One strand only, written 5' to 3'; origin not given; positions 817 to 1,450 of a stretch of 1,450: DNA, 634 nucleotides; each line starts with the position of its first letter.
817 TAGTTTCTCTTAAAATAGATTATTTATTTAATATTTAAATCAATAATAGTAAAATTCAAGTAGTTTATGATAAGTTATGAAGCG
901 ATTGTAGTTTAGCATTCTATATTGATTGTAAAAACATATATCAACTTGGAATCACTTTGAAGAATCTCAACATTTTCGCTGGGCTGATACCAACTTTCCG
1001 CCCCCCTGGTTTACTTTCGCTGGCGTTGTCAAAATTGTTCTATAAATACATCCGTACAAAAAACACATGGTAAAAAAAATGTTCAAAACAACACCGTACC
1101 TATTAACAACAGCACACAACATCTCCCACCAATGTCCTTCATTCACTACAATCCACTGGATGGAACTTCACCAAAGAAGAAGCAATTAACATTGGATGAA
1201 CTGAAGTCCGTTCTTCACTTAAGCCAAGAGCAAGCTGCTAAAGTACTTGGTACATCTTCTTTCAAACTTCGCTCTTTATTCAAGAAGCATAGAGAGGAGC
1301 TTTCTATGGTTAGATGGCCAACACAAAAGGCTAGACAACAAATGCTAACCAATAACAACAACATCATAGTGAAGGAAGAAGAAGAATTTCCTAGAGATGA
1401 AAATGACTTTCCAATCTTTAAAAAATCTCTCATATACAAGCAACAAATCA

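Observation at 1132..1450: Real gene is on the + strand and absent from the ORF track: a divergent RWP-RK domain protein with the domain at the extreme N-terminus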

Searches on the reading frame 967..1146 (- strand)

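Call 15: search_protein_families(library=pfam, proteins=[window:967-1146:-], max_evalue=1)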
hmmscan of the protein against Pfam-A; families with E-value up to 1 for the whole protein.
window:967-1146:- (59 aa): 2 families
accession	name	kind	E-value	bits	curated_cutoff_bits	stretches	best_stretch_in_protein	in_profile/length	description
PF20487.3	DUF6726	-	0.017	15.5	27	1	21-49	6-34/58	Family of unknown function (DUF6726)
PF03051.21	Peptidase_C1_2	-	0.16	11.1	22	1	2-22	134-154/438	Peptidase C1-like family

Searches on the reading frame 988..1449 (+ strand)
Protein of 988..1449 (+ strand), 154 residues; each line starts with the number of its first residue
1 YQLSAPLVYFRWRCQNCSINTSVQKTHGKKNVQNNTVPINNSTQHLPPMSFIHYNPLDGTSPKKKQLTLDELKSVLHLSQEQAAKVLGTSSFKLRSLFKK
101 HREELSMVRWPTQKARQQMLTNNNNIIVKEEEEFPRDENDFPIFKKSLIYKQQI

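Call 15: search_protein_families(library=pfam, proteins=[window:988-1449:+], max_evalue=1)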
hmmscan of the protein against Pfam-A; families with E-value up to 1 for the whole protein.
window:988-1449:+ (154 aa): 2 families
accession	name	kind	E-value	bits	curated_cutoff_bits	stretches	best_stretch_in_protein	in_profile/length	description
PF02042.20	RWP-RK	-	3.1e-07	30.6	29.3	1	66-116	1-47/49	RWP-RK domain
PF20432.4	Xre-like-HTH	-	0.23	12.2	25.8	1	68-90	14-36/63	Antitoxin Xre-like helix-turn-helix domain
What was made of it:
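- Checked: The N-terminally extended translation from 988 scores 30.6 bits (call 15).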

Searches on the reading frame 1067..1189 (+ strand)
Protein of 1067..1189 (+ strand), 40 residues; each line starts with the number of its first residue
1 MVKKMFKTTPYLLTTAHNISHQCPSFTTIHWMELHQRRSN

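Call 15: search_protein_families(library=pfam, proteins=[window:1067-1189:+], max_evalue=1)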
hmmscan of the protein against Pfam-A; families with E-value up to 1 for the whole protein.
window:1067-1189:+ (40 aa): 0 families
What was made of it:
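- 1067..1189 (+): Upstream ORF of 40 codons (ATGs at 1067 and 1079, in the +1 frame) that overlaps the main ATG. It matters only if transcription starts upstream of it. No family match (call 15).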
